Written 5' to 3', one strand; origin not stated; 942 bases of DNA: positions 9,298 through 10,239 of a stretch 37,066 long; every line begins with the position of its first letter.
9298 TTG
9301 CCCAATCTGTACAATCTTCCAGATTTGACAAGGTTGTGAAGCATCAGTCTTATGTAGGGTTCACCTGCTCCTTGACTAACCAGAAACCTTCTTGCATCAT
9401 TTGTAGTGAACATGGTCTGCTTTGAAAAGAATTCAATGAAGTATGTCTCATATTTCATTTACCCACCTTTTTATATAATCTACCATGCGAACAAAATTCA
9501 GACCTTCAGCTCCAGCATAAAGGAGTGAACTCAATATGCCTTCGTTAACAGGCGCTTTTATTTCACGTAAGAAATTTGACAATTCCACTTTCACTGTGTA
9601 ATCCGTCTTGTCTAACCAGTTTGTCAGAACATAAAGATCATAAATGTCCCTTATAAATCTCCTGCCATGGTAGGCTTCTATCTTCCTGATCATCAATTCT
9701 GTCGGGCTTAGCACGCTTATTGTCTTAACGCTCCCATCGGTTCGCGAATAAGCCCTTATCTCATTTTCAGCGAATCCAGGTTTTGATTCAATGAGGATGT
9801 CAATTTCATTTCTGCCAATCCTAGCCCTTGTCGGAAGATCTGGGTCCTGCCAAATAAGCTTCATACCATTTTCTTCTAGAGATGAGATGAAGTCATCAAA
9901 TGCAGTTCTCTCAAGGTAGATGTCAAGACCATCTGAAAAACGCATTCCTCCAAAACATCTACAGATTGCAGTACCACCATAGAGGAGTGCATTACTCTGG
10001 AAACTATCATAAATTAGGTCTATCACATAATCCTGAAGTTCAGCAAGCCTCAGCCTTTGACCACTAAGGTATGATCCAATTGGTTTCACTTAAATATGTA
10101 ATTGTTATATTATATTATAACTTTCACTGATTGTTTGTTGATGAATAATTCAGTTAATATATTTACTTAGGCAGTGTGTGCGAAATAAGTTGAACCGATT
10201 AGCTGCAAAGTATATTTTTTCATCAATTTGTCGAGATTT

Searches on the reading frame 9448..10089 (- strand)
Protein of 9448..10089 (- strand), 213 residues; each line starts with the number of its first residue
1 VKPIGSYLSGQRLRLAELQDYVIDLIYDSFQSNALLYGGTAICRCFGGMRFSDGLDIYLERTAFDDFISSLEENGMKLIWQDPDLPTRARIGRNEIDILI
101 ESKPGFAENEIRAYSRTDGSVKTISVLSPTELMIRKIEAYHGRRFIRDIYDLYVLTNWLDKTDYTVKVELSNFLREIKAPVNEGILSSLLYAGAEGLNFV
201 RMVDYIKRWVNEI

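Call 4: search_protein_families(library=pfam, proteins=[window:9448-10089:-], max_evalue=1)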
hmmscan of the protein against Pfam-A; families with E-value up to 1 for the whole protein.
window:9448-10089:- (213 aa): 1 family
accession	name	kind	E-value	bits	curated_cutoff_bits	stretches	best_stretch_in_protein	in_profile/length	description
PF08843.17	AbiEii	-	2.1e-09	38.1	22.5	1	29-161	10-175/238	Nucleotidyl transferase AbiEii toxin, Type IV TA system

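Call 5: search_protein_families(library=padloc, proteins=[window:9448-10089:-], max_evalue=1)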
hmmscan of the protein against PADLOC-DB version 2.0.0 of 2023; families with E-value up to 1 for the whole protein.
window:9448-10089:- (213 aa): 15 families
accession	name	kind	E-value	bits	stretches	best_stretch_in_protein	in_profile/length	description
PDLC02307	AbiEii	-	1.9e-11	42.1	1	21-171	10-161/219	AbiEii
PDLC02323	AbiEii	-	8.9e-11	39.8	2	18-73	24-79/248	AbiEii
PDLC02304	AbiEii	-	5e-08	31.2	2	111-164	145-195/260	AbiEii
PDLC02330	AbiEii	-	3e-07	28.4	2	108-155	112-158/219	AbiEii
PDLC02321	AbiEii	-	3.6e-06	24.9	2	124-157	181-216/296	AbiEii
PDLC02328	AbiEii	-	1.4e-05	23.1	2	121-170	107-157/203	AbiEii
PDLC02305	AbiEii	-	1.5e-05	22.4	1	112-157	147-192/306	AbiEii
PDLC02303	AbiEii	-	1.7e-05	22.4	2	122-157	148-183/249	AbiEii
PDLC02313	AbiEii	-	0.00011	19.8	2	18-70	27-80/254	AbiEii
PDLC02289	AbiEii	-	0.00021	18.9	1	23-70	42-86/309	AbiEii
PDLC02296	AbiEii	-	0.00025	18.3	2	35-60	47-72/282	AbiEii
PDLC02293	AbiEii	-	0.0012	16.5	1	25-62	33-70/270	AbiEii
PDLC02292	AbiEii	-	0.0016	16.3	1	30-61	44-76/283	AbiEii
PDLC02318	AbiEii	-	0.0028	15.1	1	115-156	143-184/280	AbiEii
PDLC02294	AbiEii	-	0.012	13.4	1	122-160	152-189/260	AbiEii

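Call 6: search_protein_families(library=ncbifam, proteins=[window:9448-10089:-], max_evalue=1)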
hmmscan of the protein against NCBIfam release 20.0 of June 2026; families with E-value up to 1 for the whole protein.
window:9448-10089:- (213 aa): 0 families

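Call 10: find_homologous_proteins(query=window:9448-10089:-)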
Query window:9448-10089:- (213 aa): 90 proteins with E <= 0.001 among 217 candidates.
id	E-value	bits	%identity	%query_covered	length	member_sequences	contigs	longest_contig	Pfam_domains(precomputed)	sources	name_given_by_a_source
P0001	2.0e-137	474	100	100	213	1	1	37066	PF08843.18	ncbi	-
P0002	1.0e-114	400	83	100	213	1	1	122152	PF08843.18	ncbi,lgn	-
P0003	1.7e-112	392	82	100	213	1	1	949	PF08843.18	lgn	-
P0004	3.5e-108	378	78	100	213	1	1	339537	PF08843.18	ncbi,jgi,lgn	-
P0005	2.4e-100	353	73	100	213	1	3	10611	PF08843.18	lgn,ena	-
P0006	1.9e-97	343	70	100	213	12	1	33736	PF08843.18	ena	-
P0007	7.1e-96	338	74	100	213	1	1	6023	PF08843.18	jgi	-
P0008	2.8e-95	336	68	100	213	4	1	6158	PF08843.18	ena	-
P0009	8.8e-95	335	72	100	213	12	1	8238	PF08843.18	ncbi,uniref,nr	ncbi:hypothetical protein [Ferroplasma acidiphilum]|uniref:hypothetical protein n=1 Tax=Ferroplasma 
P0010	2.2e-94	333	71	100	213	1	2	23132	PF08843.18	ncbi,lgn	-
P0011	2.7e-94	333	68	100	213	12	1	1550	PF08843.18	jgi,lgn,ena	jgi:predicted nucleotidyltransferase component of viral defense system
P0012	2.2e-93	330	68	100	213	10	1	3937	PF08843.18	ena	-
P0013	2.2e-93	330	68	100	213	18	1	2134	PF08843.18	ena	-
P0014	2.7e-92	326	65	100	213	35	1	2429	PF08843.18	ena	-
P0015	7.1e-92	325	66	100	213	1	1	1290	PF08843.18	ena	-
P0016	7.3e-92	325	66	100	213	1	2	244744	PF08843.18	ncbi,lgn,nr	ncbi:MAG: nucleotidyl transferase AbiEii/AbiGii toxin family protein [Thermoplasmatales archaeon]|nr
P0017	1.3e-91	324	66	100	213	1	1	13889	PF08843.18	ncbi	-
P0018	1.4e-91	324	67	100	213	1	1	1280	PF08843.18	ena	-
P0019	3.0e-91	323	68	100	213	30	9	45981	PF08843.18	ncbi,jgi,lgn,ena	ncbi:MAG: nucleotidyl transferase AbiEii/AbiGii toxin family protein [Thermoplasmataceae archaeon]|j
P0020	9.1e-91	321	66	100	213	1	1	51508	PF08843.18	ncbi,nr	ncbi:MAG: nucleotidyl transferase AbiEii/AbiGii toxin family protein [Candidatus Thermoplasmatota ar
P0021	9.6e-91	321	64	100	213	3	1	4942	PF08843.18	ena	-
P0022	1.5e-90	321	66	100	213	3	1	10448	PF08843.18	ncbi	-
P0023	2.1e-90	320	66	100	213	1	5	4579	PF08843.18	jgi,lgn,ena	jgi:predicted nucleotidyltransferase component of viral defense system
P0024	7.4e-90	318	65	100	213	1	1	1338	PF08843.18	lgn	-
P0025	9.8e-90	318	64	100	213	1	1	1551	PF08843.18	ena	-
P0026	9.9e-90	318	65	100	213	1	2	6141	PF08843.18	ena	-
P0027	2.0e-89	317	65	100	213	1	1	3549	PF08843.18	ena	-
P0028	2.6e-89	317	64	100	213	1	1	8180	PF08843.18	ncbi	ncbi:MAG: nucleotidyl transferase AbiEii/AbiGii toxin family protein [Ferroplasma sp.]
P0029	3.5e-89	316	64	100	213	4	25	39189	PF08843.18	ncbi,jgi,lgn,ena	jgi:predicted nucleotidyltransferase component of viral defense system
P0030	3.7e-89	316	65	100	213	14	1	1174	PF08843.18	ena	-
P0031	4.9e-89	316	65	100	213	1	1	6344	PF08843.18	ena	-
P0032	6.6e-89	315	64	100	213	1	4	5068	PF08843.18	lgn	-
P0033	9.1e-89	315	65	100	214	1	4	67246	PF08843.18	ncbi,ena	-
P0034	2.3e-88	314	64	100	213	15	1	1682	PF08843.18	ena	-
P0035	2.5e-87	310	62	100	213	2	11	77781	PF08843.18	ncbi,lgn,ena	-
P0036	3.5e-87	310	64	100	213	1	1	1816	PF08843.18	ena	-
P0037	1.0e-86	308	62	100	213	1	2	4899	PF08843.18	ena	-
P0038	1.7e-86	307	63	100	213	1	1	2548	PF08843.18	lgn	-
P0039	1.9e-86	307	62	100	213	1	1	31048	PF08843.18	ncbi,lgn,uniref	ncbi:nucleotidyl transferase AbiEii/AbiGii toxin family protein [Ferroplasma sp.]|uniref:nucleotidyl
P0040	2.1e-86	307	62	100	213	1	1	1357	PF08843.18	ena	-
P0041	3.4e-86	306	63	100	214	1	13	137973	PF08843.18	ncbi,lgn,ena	-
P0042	9.2e-86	305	63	100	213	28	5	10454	PF08843.18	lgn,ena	-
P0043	9.5e-86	305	62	100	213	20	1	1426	PF08843.18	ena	-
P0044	1.1e-85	305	62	100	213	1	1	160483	PF08843.18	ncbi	ncbi:MAG: hypothetical protein ACP5NK_01785 [Thermoplasmata archaeon]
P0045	3.3e-85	303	62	100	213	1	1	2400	PF08843.18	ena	-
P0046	3.3e-83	297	63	96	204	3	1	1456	PF08843.18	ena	-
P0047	3.2e-78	280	65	89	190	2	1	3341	PF08843.18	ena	-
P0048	5.1e-76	273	58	100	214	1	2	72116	PF08843.18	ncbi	ncbi:MAG: nucleotidyl transferase AbiEii/AbiGii toxin family protein [Thermoplasmataceae archaeon]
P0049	7.7e-76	273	56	100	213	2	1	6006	PF08843.18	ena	-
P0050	2.6e-75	271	56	100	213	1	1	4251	PF08843.18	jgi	-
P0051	9.7e-74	266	54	100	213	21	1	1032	PF08843.18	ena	-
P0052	2.7e-72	261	54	100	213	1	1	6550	PF08843.18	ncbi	ncbi:MAG: nucleotidyl transferase AbiEii/AbiGii toxin family protein [Thermoplasmata archaeon]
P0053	5.1e-72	260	67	82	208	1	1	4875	PF08843.18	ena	-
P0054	5.4e-72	260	55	100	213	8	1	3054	PF08843.18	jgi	-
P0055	1.5e-71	259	55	100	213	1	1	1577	PF08843.18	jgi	-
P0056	2.1e-71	258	55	100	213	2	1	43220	PF08843.18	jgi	jgi:predicted nucleotidyltransferase component of viral defense system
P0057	7.5e-71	256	53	100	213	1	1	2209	PF08843.18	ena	-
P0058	1.4e-70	255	53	100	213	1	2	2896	PF08843.18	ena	-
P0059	2.4e-70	255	55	100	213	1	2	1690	PF08843.18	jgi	jgi:predicted nucleotidyltransferase component of viral defense system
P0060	4.3e-70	254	52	100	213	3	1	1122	PF08843.18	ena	-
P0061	8.0e-70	253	57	92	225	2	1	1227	PF08843.18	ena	-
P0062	1.3e-69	252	71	77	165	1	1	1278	PF08843.18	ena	-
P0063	2.7e-69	251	53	100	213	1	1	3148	PF08843.18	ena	-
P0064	3.3e-69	251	72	77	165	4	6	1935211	-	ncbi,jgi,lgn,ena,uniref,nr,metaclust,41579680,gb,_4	ncbi:hypothetical protein [Ferroplasma acidarmanus]|uniref:Uncharacterized protein n=1 Tax=Ferroplas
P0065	8.8e-69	250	52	100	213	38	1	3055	PF08843.18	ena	-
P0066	9.2e-69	250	52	100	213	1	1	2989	PF08843.18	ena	-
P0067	1.9e-68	249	53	100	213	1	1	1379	PF08843.18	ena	-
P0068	3.2e-68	248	52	100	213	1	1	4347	PF08843.18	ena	-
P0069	4.9e-66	241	51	100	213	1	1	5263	PF08843.18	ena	-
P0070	6.7e-66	240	53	100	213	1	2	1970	PF08843.18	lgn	-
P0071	1.0e-65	240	52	100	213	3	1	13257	PF08843.18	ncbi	-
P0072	1.7e-65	239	51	100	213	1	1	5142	PF08843.18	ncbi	-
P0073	2.6e-65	238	51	100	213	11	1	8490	PF08843.18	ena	-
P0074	3.1e-65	238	53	100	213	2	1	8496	PF08843.18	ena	-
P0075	2.1e-64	235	51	100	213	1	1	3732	PF08843.18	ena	-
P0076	6.4e-64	234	50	100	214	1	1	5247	PF08843.18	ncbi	-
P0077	8.5e-64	233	51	100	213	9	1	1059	PF08843.18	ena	-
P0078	2.4e-63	232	48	100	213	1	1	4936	PF08843.18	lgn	-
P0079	6.3e-62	227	50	99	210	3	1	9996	PF08843.18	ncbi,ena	-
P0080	7.1e-61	224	49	100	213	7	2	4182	PF08843.18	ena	-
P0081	2.2e-60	222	46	100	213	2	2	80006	PF08843.18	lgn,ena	-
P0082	2.1e-58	216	51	98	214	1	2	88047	PF08843.18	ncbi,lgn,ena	-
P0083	9.3e-58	214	48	99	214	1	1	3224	PF08843.18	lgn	-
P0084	2.3e-56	209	47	95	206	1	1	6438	PF08843.18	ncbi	-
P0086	9.6e-55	204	45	99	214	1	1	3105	PF08843.18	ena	-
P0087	1.5e-49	187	45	99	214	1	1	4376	PF08843.18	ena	-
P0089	5.7e-27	113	34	94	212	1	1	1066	PF08843.18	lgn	-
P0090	2.8e-24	104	35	91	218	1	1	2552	PF08843.18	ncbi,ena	-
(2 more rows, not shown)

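Call 12: search_solved_structures(query=window:9448-10089:-, max_evalue=10, show_alignments=3)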
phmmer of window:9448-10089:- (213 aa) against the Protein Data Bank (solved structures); distinct sequences matched with E-value up to 10: 0.

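Call 17: find_related_loci(query=A1, collection=genome_contigs, flank=6000)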
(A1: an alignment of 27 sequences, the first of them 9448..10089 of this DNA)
Query A1 (213 aa) in genome_contigs; peptide patterns used: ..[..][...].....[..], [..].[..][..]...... (x = any residue, [..] = any of these).
354 stretches matched a pattern; 322 encode a relative of the query (tblastn E <= 1e-3); the best 80 are kept; 80 distinct loci.
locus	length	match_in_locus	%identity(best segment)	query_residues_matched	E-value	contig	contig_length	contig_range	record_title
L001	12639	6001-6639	78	1-213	6e-114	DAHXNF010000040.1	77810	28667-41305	MAG TPA_asm: Thermoplasmatales archaeon isolate clean1779 k141_90194, whole genome shotgun sequence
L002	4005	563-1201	72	1-213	3e-107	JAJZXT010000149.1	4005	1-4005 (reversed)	MAG: Thermoplasmata archaeon isolate TL1-4.bin52 NODE_19402_length_4005_cov_1.117844, whole genome shotgun sequence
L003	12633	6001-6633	68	3-213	2e-99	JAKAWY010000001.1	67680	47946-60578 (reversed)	MAG: Thermoplasmata archaeon isolate YP4.bin8 NODE_569_length_67680_cov_28.755081, whole genome shotgun sequence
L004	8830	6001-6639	65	1-213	6e-99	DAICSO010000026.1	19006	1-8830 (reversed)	MAG TPA_asm: bacterium isolate clean2775 NODE_26_length_19006_cov_9.661630, whole genome shotgun sequence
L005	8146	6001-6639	64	1-213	4e-95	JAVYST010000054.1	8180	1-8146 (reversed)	MAG: Ferroplasma sp. isolate DRTY-19_202007_bins_10 DRTY-19_202007_bins_10_scaffold_54, whole genome shotgun sequence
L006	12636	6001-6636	65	2-213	7e-94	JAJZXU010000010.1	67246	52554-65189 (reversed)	MAG: Thermoplasmata archaeon isolate TL1-4.bin55 NODE_221_length_67246_cov_28.669676, whole genome shotgun sequence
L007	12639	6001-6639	62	1-213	3e-93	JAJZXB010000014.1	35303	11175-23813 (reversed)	MAG: Thermoplasmata archaeon isolate TL1-3.bin39 NODE_837_length_35303_cov_71.822123, whole genome shotgun sequence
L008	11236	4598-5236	66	1-213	2e-93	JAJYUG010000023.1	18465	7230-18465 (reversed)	MAG: Thermoplasmata archaeon isolate DX4.bin16 NODE_1078_length_18465_cov_27.073781, whole genome shotgun sequence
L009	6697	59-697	62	1-213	1e-92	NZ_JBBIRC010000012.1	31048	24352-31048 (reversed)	MAG: Ferroplasma sp. isolate PFF170222_bin_340 NODE_104_length_31048_cov_121.228, whole genome shotgun sequence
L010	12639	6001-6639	62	1-213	8e-92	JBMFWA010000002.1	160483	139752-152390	MAG: Thermoplasmata archaeon isolate KM4364-06 NODE_2_length_160483_cov_86.773599, whole genome shotgun sequence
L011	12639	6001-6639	66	1-213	8e-91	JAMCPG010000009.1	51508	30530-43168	MAG: Thermoplasmatota archaeon isolate FK_Sedi_A_Bin.85 NODE_1145_length_51508_cov_5.04943, whole genome shotgun sequenc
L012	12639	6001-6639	60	1-213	2e-90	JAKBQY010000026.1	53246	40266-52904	MAG: Thermoplasmata archaeon isolate TL1-4.bin46 NODE_366_length_53246_cov_24.687099, whole genome shotgun sequence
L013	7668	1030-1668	62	1-213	8e-92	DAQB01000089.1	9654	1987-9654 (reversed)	MAG TPA_asm: Thermoplasmatales archaeon UBA582 UBA582_contig_3797, whole genome shotgun sequence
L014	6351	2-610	63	11-213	2e-87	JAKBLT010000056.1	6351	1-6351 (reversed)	MAG: Thermoplasmata archaeon isolate FK2.bin63 NODE_17442_length_6351_cov_34.098329, whole genome shotgun sequence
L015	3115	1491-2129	51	1-213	1e-76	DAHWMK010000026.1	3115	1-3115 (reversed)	MAG TPA_asm: Thermoplasmatales archaeon isolate clean1374 k141_20919, whole genome shotgun sequence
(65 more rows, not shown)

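Call 26: predict_structure(alignment_id=A1)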
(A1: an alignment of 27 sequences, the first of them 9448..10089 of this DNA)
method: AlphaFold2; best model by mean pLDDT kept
length: 213 residues; sequences in the alignment: 27
mean_pLDDT: 95.2   pTM: 0.90
mean pLDDT of the five models: 95.2, 95.2, 94.7, 94.0, 93.7
residues with pLDDT >= 90: 194; 70-90: 17; 50-70: 2; < 50: 0
segments of 3 or more residues with pLDDT < 50: none
pLDDT, mean of each block of 10 residues (from residue 1): 89 97 98 97 95 96 98 98 96 96 93 97 98 98 97 97 95 96 91 87 96 73
secondary structure, 60 per line:
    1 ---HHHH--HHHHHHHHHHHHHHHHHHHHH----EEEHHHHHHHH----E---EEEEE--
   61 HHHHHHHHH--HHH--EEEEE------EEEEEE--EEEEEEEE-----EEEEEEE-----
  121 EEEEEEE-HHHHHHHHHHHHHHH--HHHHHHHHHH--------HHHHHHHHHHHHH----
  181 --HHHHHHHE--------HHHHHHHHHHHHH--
elements in order: H4-7 H10-30 E35-37 H38-45 E54-58 H61-69 E77-81 E88-93 E96-103 E109-115 E121-127 H129-143 H146-155 H164-176 H183-189 H199-211

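Call 32: fold_search(model_id=the predicted structure, library=pdb)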
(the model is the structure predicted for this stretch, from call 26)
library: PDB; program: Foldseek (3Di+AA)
matches with E <= 10: 437; with E <= 0.001: 16
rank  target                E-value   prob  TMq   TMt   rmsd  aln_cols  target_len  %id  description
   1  6y5u                  1.0e-05  1.00  0.60  0.47   6.0       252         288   15  MenT3 (aka TglT), nucleotidyltransferase toxin Rv1045 from Mycobacterium tuberculosis (released 2020-09-16)
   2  6j7r                  1.3e-05  1.00  0.60  0.47   5.9       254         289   15  Crystal structure of toxin TglT (unusual type guanylyltransferase-like toxin, Rv1045) mutant S78A co-expressed with TakA (released 2020-05-13)
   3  6j7o                  1.3e-05  1.00  0.57  0.44   6.9       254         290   14  Crystal structure of toxin TglT (unusual type guanylyltransferase-like toxin, Rv1045) mutant E146Q from Mycobacterium tu (released 2020-05-13)
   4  4ok0_B                1.9e-05  1.00  0.56  0.53   4.4       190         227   19  Crystal structure of putative nucleotidyltransferase from H. pylori (released 2014-04-09)
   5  6j7s                  3.2e-05  1.00  0.58  0.45   6.8       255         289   15  Crystal structure of toxin TglT (unusual type guanylyltransferase-like toxin, Rv1045) wild type protein from Mycobacteri (released 2020-05-13)
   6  4o8s                  3.8e-05  1.00  0.55  0.51   4.6       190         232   19  Crystal structure of JHP933 from Helicobacter pylori (released 2014-09-10)
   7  5cfs                  2.1e-04  1.00  0.51  0.60   6.1       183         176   12  Crystal Structure of ANT(2")-Ia in complex with AMPCPP and tobramycin (released 2016-03-16)
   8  8an5_B                4.3e-04  1.00  0.45  0.51   6.8       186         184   17  MenAT1 toxin-antitoxin complex (rv0078a-rv0078b) from Mycobacterium tuberculosis H37Rv (released 2023-08-02)
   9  5cfu                  4.6e-04  1.00  0.50  0.60   5.6       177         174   14  Crystal Structure of ANT(2")-Ia in complex with adenylyl-2"-tobramycin (released 2016-07-20)
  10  8an4_B                5.5e-04  1.00  0.46  0.50   6.6       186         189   17  MenT1 toxin (rv0078a) from Mycobacterium tuberculosis H37Rv (released 2023-08-02)
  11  4xje                  5.8e-04  1.00  0.51  0.60   5.4       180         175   16  CRYSTAL STRUCTURE OF ANT(2") IN COMPLEX WITH AMP AND TOBRAMYCIN (released 2016-01-20)
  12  4wqk                  6.9e-04  1.00  0.51  0.60   6.5       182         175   12  Crystal structure of aminoglycoside nucleotidylyltransferase ANT(2")-Ia, apo form (released 2014-11-12)
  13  8an4_A                6.9e-04  1.00  0.48  0.51   9.4       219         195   14  MenT1 toxin (rv0078a) from Mycobacterium tuberculosis H37Rv (released 2023-08-02)
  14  4fo1_A                7.3e-04  1.00  0.45  0.59   9.4       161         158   16  Crystal structure of lincosamide antibiotic adenylyltransferase LnuA, apo (released 2012-07-04)
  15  5kqj_MODEL_1_A        8.2e-04  1.00  0.51  0.57   5.6       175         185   14  Solution Structure of Antibiotic-Resistance Factor ANT(2'')-Ia Reveals Substrate-Regulated Conformation Dynami (released 2017-07-12)
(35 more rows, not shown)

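Call 47: search_solved_structures(query=A1, max_evalue=10, show_alignments=4)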
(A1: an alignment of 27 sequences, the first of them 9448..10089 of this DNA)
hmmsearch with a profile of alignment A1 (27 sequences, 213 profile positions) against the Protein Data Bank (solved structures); distinct sequences matched with E-value up to 10: 3.
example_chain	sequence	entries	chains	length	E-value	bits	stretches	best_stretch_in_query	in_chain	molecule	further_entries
4o8s_A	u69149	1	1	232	8.5e-05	25.4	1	25-180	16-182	Putative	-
4ok0_A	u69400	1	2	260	9.9e-05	25.2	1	21-180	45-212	Putative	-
6y56_A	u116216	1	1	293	0.61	12.8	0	19-58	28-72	Uncharacterized protein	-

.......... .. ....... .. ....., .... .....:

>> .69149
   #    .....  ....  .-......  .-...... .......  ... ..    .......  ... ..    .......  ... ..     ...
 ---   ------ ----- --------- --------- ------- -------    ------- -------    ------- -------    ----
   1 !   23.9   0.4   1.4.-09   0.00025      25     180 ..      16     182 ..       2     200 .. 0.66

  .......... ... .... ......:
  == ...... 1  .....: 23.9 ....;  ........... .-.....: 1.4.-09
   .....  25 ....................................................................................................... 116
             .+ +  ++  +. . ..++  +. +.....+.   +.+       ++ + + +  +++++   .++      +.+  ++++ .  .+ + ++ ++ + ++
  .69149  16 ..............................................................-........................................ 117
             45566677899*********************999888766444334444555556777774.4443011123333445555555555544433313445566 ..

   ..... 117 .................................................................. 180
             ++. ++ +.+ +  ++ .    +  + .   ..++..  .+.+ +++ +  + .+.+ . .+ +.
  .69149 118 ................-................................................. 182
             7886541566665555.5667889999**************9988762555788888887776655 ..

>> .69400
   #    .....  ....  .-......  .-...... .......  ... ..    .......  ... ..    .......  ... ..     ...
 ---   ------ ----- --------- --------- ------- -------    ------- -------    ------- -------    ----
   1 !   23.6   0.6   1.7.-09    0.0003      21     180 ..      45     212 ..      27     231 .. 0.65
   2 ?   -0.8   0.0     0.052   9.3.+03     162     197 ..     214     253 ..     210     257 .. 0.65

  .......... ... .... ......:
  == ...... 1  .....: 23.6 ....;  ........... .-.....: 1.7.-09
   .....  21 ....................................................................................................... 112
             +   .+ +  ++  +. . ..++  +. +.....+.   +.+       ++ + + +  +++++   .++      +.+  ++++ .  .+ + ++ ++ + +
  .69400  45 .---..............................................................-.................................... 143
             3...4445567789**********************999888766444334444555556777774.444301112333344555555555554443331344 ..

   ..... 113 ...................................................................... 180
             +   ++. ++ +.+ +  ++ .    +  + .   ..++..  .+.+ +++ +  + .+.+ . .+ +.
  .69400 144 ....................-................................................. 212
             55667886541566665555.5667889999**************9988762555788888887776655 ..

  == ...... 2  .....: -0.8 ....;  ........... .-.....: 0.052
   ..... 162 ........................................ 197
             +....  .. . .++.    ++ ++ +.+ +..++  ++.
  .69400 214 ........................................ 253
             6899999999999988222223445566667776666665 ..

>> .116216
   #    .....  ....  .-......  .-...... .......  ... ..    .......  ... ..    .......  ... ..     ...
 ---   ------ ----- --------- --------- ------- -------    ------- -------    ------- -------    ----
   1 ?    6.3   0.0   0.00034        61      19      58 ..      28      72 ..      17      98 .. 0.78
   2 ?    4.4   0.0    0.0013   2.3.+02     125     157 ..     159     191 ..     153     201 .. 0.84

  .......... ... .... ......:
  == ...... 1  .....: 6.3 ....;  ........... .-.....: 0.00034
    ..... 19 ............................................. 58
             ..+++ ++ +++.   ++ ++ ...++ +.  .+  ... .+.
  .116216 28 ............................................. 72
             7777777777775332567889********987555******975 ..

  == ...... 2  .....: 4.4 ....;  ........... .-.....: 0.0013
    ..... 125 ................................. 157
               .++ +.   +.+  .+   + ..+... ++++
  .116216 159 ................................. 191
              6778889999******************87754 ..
